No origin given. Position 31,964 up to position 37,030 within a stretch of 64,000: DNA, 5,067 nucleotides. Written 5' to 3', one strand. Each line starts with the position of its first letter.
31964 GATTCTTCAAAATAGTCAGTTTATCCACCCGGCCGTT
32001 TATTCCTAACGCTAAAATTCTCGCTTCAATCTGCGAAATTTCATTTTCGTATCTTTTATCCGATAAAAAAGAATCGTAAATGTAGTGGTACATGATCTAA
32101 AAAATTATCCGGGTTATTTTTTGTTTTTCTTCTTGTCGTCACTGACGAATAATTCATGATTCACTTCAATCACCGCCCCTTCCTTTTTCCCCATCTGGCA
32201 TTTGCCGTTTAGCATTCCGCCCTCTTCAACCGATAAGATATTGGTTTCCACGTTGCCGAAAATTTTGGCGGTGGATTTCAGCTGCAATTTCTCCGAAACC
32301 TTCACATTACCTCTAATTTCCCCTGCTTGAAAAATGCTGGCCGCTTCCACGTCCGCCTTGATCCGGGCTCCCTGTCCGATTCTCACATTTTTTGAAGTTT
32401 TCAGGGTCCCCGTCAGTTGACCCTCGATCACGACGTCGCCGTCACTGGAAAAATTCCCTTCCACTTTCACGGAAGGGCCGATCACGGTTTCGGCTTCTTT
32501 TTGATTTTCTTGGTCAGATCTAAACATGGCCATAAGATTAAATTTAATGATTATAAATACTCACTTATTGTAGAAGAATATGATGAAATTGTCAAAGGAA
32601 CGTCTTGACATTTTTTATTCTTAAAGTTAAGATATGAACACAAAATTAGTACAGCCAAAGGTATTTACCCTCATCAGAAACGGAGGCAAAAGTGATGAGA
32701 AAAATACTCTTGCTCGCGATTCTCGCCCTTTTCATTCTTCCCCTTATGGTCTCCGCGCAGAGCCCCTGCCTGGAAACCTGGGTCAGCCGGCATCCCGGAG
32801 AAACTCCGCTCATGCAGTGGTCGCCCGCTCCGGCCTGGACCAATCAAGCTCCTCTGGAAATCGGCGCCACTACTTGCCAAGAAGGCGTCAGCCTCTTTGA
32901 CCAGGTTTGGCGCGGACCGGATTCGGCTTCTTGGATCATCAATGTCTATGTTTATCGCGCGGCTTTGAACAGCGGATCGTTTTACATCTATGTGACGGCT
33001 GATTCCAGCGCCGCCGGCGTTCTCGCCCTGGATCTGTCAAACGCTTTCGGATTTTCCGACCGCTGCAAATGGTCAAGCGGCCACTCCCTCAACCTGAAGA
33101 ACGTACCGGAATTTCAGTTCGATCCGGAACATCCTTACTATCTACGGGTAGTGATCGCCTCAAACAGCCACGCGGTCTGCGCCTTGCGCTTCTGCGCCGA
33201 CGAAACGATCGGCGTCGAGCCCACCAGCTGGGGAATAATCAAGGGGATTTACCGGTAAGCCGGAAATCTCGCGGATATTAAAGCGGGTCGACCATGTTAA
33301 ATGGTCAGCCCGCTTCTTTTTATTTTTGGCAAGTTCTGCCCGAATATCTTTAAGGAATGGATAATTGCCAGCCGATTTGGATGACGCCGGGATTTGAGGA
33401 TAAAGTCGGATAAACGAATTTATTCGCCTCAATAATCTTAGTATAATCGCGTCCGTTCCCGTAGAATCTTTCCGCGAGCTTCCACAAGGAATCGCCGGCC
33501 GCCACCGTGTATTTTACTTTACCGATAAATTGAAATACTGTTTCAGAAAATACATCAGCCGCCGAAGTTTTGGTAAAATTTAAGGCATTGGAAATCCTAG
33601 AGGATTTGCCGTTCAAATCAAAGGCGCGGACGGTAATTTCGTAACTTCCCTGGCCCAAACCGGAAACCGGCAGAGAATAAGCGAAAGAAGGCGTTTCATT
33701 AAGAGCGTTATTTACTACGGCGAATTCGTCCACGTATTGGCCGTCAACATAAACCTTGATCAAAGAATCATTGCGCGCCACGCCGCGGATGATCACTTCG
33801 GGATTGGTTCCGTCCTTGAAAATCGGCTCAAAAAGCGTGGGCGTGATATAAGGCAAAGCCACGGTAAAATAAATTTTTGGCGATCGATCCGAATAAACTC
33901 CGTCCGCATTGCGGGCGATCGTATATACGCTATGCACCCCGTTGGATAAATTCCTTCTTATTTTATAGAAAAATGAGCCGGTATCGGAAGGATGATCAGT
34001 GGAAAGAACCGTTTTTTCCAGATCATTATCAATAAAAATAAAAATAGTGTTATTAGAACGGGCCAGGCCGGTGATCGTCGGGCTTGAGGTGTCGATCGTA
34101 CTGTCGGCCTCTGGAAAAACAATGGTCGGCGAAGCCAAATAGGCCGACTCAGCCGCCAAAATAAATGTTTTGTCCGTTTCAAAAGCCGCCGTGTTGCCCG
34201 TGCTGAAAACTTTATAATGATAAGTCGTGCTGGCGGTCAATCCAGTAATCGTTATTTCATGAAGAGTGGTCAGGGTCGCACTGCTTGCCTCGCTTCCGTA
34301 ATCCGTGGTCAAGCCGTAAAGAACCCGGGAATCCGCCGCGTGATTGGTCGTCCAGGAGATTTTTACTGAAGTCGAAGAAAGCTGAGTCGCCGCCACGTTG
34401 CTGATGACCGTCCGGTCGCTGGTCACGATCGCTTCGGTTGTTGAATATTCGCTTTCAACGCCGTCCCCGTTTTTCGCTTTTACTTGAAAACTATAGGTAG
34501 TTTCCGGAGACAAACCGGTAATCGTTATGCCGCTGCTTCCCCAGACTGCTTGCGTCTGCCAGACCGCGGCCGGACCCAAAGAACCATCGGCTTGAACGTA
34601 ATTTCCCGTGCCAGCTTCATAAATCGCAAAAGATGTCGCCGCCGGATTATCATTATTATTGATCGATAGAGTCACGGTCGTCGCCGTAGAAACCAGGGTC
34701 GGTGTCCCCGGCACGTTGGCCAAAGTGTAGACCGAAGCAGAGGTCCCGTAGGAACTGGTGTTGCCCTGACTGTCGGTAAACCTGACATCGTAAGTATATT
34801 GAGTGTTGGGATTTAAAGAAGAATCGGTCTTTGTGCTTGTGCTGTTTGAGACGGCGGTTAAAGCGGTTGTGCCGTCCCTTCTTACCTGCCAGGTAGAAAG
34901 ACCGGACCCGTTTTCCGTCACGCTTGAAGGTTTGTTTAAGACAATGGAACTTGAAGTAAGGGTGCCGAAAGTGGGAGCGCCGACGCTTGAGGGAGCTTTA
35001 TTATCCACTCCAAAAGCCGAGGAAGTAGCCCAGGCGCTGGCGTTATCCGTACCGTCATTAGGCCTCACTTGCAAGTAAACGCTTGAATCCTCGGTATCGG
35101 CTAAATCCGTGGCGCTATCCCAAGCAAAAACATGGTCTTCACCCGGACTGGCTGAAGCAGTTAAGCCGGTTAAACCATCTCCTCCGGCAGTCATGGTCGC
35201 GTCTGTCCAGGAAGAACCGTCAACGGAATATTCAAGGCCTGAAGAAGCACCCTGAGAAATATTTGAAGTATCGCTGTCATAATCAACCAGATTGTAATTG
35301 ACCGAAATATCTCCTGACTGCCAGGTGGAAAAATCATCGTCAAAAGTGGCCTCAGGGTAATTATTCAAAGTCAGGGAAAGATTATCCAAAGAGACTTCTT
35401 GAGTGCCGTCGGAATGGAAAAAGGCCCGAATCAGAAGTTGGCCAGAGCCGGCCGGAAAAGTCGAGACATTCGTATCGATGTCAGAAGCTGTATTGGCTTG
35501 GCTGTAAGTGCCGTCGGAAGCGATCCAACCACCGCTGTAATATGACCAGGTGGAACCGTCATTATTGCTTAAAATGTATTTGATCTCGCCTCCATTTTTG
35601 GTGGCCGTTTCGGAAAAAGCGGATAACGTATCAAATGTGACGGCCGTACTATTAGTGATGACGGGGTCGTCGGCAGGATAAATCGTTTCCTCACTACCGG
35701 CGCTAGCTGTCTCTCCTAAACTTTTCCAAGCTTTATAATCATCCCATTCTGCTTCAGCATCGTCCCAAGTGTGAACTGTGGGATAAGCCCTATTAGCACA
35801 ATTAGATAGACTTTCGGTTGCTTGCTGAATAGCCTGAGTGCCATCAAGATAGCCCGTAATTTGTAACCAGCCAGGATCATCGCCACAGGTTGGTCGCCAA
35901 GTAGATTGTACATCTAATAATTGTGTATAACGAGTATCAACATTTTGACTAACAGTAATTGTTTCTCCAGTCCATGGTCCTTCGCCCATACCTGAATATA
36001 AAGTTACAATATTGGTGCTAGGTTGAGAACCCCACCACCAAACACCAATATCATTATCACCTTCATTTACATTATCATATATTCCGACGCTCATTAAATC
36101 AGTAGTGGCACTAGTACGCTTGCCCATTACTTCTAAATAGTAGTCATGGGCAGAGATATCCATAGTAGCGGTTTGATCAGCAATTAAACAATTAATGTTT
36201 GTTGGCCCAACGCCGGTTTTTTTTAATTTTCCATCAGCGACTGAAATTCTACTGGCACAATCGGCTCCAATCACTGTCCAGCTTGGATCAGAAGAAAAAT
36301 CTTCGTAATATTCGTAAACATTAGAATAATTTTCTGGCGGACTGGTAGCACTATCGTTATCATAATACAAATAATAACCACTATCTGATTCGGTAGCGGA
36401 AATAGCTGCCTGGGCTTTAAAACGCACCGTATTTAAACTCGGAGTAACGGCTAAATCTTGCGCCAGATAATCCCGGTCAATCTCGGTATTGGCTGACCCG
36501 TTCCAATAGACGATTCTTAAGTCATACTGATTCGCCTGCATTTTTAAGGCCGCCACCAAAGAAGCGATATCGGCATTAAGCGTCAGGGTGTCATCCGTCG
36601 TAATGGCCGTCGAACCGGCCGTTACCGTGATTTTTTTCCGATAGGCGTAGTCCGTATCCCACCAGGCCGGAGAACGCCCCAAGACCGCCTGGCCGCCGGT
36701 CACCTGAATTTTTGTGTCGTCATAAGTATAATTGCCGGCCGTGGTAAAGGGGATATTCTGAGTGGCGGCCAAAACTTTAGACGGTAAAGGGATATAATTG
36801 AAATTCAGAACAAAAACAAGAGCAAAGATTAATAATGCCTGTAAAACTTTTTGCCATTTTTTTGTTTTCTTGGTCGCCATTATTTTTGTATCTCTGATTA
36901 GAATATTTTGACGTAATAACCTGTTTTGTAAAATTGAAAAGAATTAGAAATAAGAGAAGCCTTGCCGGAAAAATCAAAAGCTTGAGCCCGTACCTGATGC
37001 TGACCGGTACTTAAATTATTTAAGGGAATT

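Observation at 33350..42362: Three consecutive giant surface-protein genes sharing a near-identical C-terminal module; two end in LysM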

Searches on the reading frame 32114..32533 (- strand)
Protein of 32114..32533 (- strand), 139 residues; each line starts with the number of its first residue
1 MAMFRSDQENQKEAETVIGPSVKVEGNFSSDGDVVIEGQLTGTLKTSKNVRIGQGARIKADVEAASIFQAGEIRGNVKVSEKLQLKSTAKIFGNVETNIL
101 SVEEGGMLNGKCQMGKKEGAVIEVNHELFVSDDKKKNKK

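Call 17: search_protein_families(library=pfam, proteins=[window:32114-32533:-], max_evalue=0.001)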
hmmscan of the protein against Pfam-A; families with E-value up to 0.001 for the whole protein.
window:32114-32533:- (139 aa): 1 family
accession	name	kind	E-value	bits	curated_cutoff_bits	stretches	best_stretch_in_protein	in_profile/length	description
PF04519.19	Bactofilin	-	1.2e-26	93.3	27.9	1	16-113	1-98/98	Polymer-forming cytoskeletal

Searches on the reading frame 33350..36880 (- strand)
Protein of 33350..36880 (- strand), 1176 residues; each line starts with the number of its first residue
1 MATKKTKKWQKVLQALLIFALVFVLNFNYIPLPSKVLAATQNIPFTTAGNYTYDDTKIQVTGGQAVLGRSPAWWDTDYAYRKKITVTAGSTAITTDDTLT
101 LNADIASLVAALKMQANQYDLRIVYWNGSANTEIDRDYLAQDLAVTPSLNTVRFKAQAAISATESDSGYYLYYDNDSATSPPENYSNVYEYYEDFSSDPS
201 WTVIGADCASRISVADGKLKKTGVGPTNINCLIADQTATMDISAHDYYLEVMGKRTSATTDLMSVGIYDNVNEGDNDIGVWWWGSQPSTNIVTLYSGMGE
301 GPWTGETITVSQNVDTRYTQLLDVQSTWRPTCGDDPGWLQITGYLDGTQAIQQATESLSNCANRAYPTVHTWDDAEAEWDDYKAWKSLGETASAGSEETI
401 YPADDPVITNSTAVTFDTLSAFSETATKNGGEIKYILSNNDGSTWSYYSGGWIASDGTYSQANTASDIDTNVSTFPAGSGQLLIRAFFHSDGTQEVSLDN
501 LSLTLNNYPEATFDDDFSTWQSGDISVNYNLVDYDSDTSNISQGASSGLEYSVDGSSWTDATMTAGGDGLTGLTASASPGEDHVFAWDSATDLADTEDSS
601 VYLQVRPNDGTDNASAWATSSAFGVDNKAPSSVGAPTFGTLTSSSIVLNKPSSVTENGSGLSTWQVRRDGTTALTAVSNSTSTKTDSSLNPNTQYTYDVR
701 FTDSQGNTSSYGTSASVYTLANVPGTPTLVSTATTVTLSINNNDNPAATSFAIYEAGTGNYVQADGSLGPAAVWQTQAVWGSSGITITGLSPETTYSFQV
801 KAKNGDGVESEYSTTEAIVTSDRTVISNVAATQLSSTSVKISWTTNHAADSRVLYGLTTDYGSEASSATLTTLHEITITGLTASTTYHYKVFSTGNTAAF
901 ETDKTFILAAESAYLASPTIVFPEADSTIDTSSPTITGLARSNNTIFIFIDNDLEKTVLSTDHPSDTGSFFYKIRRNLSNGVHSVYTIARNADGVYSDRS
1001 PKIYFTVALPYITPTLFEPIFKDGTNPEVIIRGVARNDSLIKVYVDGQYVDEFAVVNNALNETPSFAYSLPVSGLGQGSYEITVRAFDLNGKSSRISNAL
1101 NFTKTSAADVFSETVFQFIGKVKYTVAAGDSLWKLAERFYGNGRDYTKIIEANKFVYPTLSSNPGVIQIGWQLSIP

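Call 3: search_protein_families(library=pfam, proteins=[window:33350-36880:-], max_evalue=0.1)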
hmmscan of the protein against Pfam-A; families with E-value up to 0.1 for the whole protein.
window:33350-36880:- (1176 aa): 11 families
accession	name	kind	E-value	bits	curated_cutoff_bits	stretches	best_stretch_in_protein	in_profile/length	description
PF00041.27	fn3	-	1.2e-11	45.1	25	2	762-813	37-78/84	Fibronectin type III domain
PF16656.11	Pur_ac_phosph_N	-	3.8e-10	40.6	30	2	829-896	6-83/93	Purple acid Phosphatase, N-terminal domain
PF01476.26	LysM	-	2.5e-07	31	20.9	1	1124-1176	1-43/43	LysM domain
PF16655.11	PhoD_N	-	6e-05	23.9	30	0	820-898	9-83/90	PhoD-like phosphatase, N-terminal domain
PF25788.1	Ig_Rha78A_N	-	0.00096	19.8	27.4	0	686-719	68-101/105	Rha78A-like, N-terminal immunoglobulin domain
PF25059.1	FN3_DSCAM-DSCAML_C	-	0.0012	19.6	39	0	782-812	44-74/89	DSCAM/DSCAML C-terminal Fn3-like domain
PF10179.15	NDNF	-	0.0013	19.3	27.3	0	681-718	88-125/127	Neuron-derived neurotrophic factor, first Fn(III) domain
PF25814.1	fn3_SORL1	-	0.0096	16.4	27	1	826-891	5-69/90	SORL1-like, fn3 domain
PF07495.19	Y_Y_Y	-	0.018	15.4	26.6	0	795-817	39-61/65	Y_Y_Y domain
PF25077.1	DUF7800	-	0.063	13.9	27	0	843-906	22-84/89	Domain of unknown function (DUF7800)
PF09294.16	Interfer-bind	-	0.079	13.7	21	0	785-817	67-100/104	Interferon-alpha/beta receptor, fibronectin type III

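Call 4: search_protein_families(library=ncbifam, proteins=[window:33350-36880:-], max_evalue=0.1)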
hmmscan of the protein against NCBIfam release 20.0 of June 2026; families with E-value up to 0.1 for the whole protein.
window:33350-36880:- (1176 aa): 5 families
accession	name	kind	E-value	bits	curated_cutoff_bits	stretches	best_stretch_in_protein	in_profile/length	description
NF008399.0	PRK11198.1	equivalog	9.8e-10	39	134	1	1123-1176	97-146/149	peptidoglycan-binding protein LysM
NF041611.1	exoglucan_CbhB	equivalog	4.9e-05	21.5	1950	2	730-898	716-873/997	exoglucanase CbhB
TIGR02899.1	spore_safA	subfamily_domain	0.00017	21.4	67.85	1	1126-1176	1-43/44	SafA/ExsA family spore coat assembly protein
NF010723.1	PRK14125.1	equivalog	0.009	16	60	1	1122-1141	33-52/87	cell division suppressor protein YneA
NF012230.0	LWXIA_domain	equivalog_domain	0.025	14.7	33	0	1123-1139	4-20/74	LWXIA domain-containing protein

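Call 29: find_encoding_contigs(protein=window:33350-36880:-, flank=10000, max_places=6)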
Protein window:33350-36880:- (1176 aa): no gene with exactly this product is on record in the collection.

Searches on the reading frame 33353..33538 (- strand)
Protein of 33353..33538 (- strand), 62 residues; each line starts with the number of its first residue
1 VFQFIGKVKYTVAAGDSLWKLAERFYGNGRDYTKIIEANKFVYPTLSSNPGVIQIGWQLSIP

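Call 73: search_solved_structures(query=window:33353-33538:-, max_evalue=0.01, show_alignments=2)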
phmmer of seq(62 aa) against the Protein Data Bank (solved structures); distinct sequences matched with E-value up to 0.01: 8.
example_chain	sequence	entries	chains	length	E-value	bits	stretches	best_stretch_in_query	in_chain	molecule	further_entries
7pvc_A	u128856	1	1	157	8e-05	26.1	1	10-53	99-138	Potassium binding protein Kbp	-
4s3k_A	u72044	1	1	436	0.00022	24.7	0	10-44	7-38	Spore germination protein YaaH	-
7vcm_A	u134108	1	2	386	0.0006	23.3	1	10-47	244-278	Green fluorescent protein,Potassium binding protein Kbp,Green fluorescent protein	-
8zex_A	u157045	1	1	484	0.001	22.6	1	10-56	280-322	HaloKbp1a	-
4b8v_A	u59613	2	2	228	0.0015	22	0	7-57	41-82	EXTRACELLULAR PROTEIN 6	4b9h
5mfi_A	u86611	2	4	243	0.0032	21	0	16-40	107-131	YIII(Dq.V2)4CqI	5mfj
4uz2_A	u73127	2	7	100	0.0049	20.4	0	6-27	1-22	CELL WALL-BINDING ENDOPEPTIDASE-RELATED PROTEIN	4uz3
8i2e_B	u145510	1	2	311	0.0056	20.2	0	9-27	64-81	Probable peptidoglycan endopeptidase LytE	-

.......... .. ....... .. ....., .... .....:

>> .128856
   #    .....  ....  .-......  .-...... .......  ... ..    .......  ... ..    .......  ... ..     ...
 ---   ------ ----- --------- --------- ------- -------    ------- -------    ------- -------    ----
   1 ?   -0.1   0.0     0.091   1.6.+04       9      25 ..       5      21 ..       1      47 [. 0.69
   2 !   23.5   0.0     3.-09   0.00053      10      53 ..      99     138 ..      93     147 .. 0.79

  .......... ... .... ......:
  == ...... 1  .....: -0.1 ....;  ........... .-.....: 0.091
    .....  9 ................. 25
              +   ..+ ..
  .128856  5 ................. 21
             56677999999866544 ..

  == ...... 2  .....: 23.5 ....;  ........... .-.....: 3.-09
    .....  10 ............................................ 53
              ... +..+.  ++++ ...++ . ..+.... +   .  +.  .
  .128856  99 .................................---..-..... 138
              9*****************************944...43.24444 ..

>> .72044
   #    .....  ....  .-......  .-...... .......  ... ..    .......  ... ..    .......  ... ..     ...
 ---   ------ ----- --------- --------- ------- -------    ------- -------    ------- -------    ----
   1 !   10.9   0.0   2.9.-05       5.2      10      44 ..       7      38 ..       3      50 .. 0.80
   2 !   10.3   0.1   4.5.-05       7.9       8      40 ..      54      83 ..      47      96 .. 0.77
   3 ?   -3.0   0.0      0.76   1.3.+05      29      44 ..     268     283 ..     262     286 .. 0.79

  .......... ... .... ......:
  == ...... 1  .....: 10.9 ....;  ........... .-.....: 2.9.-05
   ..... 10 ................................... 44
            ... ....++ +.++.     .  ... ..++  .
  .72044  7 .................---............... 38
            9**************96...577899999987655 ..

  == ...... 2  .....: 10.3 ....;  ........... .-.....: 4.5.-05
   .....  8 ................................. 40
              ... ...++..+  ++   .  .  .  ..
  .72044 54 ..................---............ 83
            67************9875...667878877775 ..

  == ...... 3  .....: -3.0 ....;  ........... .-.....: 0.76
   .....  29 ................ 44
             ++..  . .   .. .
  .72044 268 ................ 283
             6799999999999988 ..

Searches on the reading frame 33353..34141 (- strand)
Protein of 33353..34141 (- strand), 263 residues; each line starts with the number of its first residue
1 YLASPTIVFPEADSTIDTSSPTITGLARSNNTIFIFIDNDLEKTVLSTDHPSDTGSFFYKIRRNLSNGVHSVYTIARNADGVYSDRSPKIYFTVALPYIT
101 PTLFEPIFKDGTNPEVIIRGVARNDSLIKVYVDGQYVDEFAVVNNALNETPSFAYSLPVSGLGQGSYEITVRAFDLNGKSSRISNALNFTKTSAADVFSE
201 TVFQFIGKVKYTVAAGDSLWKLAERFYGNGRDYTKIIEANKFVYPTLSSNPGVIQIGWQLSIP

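Call 10: find_homologous_proteins(query=window:33353-34141:-, max_evalue=0.001)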
Query seq(263 aa) (263 aa): 10 proteins with E <= 0.001 among 544 candidates.
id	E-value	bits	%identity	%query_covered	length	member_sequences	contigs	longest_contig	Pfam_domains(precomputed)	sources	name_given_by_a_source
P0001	4.9e-55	205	56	73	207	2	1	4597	PF19077.7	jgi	jgi:hypothetical protein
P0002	1.5e-26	111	38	72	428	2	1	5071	-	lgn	-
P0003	4.2e-8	51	64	20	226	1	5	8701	PF01476.27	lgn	-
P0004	1.6e-7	49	38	26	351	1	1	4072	PF01476.27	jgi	jgi:nucleoid-associated protein YgaU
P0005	3.4e-6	45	39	29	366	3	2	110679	PF01476.27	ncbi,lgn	ncbi:MAG: hypothetical protein OHK0015_24630 [Chloroflexi bacterium OHK40]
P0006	4.2e-6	44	55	20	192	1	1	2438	PF01476.27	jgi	jgi:nucleoid-associated protein YgaU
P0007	8.5e-6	43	53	20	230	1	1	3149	PF01476.27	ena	-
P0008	3.1e-5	42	55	20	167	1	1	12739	PF01476.27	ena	-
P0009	2.0e-4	39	51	20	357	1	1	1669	PF01476.27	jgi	jgi:LysM repeat protein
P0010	3.9e-4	38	63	12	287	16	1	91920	PF23457.2,PF01476.27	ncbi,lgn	-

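Call 13: find_encoding_contigs(protein=P0001, flank=10000, max_places=5)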
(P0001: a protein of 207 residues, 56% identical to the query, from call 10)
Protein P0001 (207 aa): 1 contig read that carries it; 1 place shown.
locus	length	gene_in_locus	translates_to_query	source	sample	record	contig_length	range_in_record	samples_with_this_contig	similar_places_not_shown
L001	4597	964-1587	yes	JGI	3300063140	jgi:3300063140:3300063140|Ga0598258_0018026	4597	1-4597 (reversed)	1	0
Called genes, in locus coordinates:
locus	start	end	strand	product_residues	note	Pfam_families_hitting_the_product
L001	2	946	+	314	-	?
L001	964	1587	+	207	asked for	PF19077:Big_13 (faint)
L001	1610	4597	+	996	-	?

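Call 14: find_encoding_contigs(protein=P0002, flank=10000, max_places=5)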
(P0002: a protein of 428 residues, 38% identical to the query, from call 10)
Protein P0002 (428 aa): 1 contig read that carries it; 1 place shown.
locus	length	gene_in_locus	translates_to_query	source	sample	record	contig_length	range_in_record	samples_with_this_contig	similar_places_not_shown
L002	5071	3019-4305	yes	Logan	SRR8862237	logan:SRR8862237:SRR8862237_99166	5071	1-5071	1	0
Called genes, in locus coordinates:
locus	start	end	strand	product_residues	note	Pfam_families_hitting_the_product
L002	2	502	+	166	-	?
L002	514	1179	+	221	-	PF12844:HTH_19, PF13413:HTH_25, PF09136:Glucodextran_B (weak)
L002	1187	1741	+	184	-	PF01209:Ubie_methyltran, PF05175:MTS (weak), PF13847:Methyltransf_31, PF08241:Methyltransf_11, PF08242:Methyltransf_12, PF13649:Methyltransf_25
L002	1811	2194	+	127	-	-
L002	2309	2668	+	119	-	PF08378:NERD, PF02021:UPF0102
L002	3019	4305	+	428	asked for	-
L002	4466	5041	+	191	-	PF00929:RNase_T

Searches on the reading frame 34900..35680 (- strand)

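Call 76: search_protein_families(library=pfam, proteins=[window:34900-35680:-], max_evalue=10)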
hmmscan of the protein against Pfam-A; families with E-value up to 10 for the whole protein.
window:34900-35680:- (260 aa): 0 families
